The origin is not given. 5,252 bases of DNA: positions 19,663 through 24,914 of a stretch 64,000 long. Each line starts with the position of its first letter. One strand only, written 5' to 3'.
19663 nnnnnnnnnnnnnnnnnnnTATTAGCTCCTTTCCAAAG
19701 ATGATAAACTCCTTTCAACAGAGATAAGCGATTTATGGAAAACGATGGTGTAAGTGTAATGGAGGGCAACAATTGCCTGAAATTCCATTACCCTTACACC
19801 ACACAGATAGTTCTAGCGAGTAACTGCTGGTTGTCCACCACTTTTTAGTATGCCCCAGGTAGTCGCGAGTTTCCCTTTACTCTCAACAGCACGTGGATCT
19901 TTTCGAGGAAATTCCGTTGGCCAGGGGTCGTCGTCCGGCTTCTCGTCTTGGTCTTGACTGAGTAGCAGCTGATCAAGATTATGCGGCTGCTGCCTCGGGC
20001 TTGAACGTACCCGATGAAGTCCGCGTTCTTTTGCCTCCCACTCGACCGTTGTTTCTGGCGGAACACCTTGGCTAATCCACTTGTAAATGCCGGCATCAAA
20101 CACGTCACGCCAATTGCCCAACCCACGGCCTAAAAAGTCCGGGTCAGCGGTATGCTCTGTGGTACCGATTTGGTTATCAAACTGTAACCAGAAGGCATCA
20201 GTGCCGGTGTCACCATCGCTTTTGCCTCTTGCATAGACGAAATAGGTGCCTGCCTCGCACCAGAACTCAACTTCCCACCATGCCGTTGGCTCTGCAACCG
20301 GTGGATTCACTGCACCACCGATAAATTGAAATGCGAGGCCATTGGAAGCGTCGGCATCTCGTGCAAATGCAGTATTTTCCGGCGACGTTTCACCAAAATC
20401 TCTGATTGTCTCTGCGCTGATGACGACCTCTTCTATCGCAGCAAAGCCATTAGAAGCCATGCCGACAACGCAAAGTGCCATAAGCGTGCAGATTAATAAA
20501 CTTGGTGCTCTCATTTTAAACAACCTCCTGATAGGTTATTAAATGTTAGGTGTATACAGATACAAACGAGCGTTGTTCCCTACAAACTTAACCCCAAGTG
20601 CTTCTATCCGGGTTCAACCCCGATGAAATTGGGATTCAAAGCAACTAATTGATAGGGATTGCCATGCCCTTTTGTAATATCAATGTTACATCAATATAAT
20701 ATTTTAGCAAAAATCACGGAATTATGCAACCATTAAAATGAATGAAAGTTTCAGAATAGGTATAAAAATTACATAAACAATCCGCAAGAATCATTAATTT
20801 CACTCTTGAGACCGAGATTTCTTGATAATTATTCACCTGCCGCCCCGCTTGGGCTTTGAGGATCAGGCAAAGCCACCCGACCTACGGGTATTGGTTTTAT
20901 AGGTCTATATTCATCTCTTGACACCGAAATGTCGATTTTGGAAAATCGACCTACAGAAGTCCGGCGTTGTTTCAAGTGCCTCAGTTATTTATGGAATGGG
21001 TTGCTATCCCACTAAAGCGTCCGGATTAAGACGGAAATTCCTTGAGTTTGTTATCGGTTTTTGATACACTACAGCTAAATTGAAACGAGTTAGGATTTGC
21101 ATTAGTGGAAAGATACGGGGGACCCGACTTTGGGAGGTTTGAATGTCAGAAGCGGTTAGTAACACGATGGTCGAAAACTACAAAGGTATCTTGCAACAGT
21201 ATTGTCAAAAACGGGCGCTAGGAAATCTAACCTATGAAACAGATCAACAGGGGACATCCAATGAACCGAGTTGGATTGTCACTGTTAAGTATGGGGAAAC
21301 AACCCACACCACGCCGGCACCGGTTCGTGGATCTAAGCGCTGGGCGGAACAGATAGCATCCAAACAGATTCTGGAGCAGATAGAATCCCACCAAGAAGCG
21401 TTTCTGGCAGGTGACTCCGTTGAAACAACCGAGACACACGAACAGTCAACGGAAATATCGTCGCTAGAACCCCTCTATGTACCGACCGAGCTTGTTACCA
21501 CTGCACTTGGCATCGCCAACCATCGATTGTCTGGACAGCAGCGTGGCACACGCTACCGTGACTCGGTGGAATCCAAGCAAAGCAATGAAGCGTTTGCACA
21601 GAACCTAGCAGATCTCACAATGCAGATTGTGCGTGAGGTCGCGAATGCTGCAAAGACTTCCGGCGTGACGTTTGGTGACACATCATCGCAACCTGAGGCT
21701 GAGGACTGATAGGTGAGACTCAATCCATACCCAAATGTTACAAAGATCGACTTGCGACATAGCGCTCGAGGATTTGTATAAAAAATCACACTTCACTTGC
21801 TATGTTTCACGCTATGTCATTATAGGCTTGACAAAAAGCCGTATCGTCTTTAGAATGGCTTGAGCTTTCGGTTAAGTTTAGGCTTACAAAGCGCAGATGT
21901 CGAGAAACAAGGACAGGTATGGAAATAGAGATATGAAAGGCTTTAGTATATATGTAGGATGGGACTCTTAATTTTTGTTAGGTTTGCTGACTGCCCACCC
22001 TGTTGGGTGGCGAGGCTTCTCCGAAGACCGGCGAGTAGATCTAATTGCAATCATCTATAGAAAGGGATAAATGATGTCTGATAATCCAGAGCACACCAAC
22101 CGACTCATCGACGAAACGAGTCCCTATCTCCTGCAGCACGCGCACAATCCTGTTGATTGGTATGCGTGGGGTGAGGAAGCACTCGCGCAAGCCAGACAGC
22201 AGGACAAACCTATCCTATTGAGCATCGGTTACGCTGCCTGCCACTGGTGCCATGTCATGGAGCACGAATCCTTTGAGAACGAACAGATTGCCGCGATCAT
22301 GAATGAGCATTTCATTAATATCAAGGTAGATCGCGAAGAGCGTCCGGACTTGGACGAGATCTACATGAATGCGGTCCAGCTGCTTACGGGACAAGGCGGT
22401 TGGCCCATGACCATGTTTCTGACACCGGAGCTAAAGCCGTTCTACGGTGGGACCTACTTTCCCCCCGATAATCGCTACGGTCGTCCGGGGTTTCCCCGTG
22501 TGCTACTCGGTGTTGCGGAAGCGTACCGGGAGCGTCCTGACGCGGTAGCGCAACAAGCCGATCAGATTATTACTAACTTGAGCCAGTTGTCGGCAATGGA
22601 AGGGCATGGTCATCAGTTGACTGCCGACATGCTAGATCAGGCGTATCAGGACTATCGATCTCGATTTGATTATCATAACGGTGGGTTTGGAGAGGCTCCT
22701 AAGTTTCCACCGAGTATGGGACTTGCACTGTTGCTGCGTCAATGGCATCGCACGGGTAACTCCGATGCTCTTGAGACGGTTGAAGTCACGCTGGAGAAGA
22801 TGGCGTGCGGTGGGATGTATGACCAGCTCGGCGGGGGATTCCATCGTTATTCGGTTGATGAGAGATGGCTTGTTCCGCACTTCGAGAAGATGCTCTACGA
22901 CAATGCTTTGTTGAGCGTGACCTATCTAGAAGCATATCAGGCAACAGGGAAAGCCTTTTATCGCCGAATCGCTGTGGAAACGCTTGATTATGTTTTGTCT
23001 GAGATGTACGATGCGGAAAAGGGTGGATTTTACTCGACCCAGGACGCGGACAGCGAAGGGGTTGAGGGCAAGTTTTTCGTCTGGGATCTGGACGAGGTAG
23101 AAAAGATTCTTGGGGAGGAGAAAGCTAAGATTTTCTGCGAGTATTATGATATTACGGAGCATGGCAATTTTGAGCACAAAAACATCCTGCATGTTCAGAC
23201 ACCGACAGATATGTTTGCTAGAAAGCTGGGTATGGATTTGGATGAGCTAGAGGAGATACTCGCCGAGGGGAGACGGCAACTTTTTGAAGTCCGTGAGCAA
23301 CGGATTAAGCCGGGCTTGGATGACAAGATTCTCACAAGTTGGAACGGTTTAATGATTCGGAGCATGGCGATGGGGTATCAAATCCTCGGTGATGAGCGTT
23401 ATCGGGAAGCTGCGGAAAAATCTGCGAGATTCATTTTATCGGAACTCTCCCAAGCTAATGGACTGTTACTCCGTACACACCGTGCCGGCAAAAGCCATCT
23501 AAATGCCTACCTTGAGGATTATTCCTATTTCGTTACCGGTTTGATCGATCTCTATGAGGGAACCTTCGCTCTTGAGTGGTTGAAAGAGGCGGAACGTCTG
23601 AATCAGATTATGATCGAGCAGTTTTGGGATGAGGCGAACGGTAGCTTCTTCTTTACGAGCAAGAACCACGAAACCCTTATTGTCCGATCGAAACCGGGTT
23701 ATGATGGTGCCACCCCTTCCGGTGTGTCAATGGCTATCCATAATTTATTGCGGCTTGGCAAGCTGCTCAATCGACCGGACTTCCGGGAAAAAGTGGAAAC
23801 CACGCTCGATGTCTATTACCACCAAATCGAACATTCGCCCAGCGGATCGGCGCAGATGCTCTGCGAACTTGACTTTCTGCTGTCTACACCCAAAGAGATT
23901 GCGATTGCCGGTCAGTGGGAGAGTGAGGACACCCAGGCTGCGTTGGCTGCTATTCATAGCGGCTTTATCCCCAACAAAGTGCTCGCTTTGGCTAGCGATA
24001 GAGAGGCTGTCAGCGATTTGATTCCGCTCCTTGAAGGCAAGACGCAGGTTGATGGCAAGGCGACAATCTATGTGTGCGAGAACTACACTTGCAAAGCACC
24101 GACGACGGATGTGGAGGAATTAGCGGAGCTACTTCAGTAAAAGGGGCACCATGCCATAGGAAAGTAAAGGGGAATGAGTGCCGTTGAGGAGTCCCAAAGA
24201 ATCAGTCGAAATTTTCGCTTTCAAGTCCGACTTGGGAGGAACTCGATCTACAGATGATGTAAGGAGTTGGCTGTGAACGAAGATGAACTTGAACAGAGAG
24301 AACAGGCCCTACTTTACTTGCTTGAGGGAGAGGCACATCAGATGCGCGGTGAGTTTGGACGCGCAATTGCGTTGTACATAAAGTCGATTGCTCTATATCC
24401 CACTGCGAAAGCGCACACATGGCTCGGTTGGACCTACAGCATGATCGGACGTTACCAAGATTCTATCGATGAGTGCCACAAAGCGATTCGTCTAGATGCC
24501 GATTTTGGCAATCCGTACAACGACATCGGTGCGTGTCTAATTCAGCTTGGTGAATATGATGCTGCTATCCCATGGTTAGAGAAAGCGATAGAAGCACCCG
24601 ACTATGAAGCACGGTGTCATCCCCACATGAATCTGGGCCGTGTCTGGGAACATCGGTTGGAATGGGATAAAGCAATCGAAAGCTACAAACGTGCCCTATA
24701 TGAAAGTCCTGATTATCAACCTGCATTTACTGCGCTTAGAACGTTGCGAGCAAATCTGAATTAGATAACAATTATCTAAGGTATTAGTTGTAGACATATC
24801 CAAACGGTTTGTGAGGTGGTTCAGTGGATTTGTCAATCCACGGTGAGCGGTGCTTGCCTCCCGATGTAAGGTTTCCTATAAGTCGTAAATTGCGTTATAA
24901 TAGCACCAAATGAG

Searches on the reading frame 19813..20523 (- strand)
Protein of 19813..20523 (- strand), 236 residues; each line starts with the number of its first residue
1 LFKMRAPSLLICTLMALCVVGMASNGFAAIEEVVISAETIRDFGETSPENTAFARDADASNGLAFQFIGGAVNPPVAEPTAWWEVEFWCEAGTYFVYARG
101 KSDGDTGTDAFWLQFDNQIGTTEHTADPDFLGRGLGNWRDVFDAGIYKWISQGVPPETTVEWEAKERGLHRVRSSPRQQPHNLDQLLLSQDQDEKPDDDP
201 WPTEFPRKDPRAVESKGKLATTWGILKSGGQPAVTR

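Call 3: search_protein_families(library=pfam, proteins=[window:19813-20523:-], max_evalue=0.01)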
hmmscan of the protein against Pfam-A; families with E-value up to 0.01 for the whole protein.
window:19813-20523:- (236 aa): 0 families

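Call 4: search_protein_families(library=ncbifam, proteins=[window:19813-20523:-], max_evalue=0.01)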
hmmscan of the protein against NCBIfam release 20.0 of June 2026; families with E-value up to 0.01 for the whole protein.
window:19813-20523:- (236 aa): 0 families

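Call 69: search_protein_representatives(protein=window:19813-20523:-)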
Query: 236 residues. Proteins with E-value up to 0.001 (for the whole library): 59; up to 1e-10: 31; up to 1e-30: 9. The best 59 are listed.
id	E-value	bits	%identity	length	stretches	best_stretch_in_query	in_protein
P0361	6.2e-92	323.8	72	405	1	28-216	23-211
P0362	3.3e-81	288.7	91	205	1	22-159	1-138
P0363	1.7e-73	263.5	62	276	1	30-227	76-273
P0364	9.6e-70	251.2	58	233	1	5-228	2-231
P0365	3.1e-43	164.3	38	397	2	51-228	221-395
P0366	3.2e-38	147.9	43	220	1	15-227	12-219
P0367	1.8e-37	145.4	73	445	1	132-234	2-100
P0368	6.3e-34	133.8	96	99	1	4-73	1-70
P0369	1.6e-32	129.2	41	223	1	9-227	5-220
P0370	2.0e-27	112.6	40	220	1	8-229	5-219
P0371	3.4e-23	98.7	44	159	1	53-198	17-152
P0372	1.9e-19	86.4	35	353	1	51-198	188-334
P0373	4.0e-19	85.3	59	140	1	38-117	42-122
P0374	5.5e-18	81.6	34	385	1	8-223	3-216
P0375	8.0e-18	81.1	38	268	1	45-197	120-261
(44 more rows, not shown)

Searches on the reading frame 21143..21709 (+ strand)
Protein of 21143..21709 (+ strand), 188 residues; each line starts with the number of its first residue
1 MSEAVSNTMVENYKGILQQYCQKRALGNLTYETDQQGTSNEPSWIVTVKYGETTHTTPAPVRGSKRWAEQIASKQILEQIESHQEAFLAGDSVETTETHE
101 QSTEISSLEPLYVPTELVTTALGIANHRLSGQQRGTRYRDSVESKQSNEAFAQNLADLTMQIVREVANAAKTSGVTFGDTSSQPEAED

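Call 8: search_protein_families(library=pfam, proteins=[window:21143-21709:+], max_evalue=0.0001)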
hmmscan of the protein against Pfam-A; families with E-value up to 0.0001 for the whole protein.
window:21143-21709:+ (188 aa): 1 family
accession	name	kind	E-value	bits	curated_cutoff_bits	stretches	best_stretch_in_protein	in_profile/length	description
PF00035.32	dsrm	-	1e-09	39.3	23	1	13-79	1-65/66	Double-stranded RNA binding motif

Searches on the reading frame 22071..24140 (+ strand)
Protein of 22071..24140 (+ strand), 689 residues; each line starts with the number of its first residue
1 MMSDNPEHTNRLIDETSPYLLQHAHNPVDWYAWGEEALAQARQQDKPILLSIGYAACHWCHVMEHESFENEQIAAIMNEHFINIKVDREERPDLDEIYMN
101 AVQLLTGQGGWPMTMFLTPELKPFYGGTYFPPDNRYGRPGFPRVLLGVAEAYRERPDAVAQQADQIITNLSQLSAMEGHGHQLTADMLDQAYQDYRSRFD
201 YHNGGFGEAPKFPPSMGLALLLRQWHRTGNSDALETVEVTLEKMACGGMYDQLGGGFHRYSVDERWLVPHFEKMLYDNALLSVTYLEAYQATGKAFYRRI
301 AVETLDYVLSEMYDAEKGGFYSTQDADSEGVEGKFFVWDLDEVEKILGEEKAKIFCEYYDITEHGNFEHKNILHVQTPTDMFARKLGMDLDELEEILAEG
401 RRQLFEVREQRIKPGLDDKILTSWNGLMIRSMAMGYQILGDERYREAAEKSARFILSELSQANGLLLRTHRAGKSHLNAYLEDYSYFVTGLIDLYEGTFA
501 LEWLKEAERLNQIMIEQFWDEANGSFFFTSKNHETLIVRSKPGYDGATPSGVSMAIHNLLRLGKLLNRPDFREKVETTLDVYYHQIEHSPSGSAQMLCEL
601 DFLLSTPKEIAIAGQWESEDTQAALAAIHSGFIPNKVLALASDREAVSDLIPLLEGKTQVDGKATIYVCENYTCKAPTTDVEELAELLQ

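Call 8: search_protein_families(library=pfam, proteins=[window:22071-24140:+], max_evalue=0.0001)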
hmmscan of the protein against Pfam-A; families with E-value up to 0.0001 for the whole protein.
window:22071-24140:+ (689 aa): 4 families
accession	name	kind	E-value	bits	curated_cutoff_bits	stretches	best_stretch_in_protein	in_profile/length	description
PF03190.21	Thioredox_DsbH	-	6.5e-80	267.3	27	1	9-170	1-162/163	Protein of unknown function, DUF255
PF13899.12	Thioredoxin_7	-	2.2e-13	50.5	27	1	29-119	1-83/83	Thioredoxin-like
PF07470.19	Glyco_hydro_88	-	8.4e-07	28.7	26.6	0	425-579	31-160/352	Glycosyl Hydrolase Family 88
PF07221.17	GlcNAc_2-epim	-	7.1e-05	22.6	23.4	0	220-335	219-334/347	N-acylglucosamine 2-epimerase (GlcNAc 2-epimerase)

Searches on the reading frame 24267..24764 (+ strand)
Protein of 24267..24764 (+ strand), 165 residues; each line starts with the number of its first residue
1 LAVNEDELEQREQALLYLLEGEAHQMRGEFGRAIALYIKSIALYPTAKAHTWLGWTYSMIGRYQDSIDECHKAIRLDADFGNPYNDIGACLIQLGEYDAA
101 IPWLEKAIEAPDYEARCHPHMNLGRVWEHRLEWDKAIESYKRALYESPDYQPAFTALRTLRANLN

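Call 67: search_protein_families(library=pfam, proteins=[window:24267-24764:+], max_evalue=0.0001)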
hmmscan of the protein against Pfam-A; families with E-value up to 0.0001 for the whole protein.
window:24267-24764:+ (165 aa): 12 families
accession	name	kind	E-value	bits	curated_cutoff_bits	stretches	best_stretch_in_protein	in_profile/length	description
PF00515.34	TPR_1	-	7.8e-24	82.9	27.8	1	84-109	4-29/34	Tetratricopeptide repeat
PF07719.23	TPR_2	-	7.8e-24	82.2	27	0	47-78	1-32/34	Tetratricopeptide repeat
PF13181.12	TPR_8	-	3.3e-14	52.2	25.7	0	84-110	4-30/34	Tetratricopeptide repeat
PF13432.12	TPR_16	-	1.6e-13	51.2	32.7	0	19-78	2-62/65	Tetratricopeptide repeat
PF13424.12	TPR_12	-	1.8e-13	50.9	30.1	1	82-144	4-72/77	Tetratricopeptide repeat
PF13176.12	TPR_7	-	2.4e-11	43.2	27.9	0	122-146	4-30/36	Tetratricopeptide repeat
PF13414.12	TPR_11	-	3.3e-11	43.1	26.8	0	92-109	5-22/42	TPR repeat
PF13374.12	TPR_10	-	1e-08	35.3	27.5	0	84-109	5-30/42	Tetratricopeptide repeat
PF13428.12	TPR_14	-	1.7e-08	34.8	23.5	0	87-113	7-34/44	Tetratricopeptide repeat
PF14559.12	TPR_19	-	2.2e-08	34.7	25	0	61-110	5-54/68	Tetratricopeptide repeat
PF13431.12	TPR_17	-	7e-08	32.6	24.4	0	36-67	1-33/34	Tetratricopeptide repeat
PF13174.12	TPR_6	-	4.4e-07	30.6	26.3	0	122-149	5-32/33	Tetratricopeptide repeat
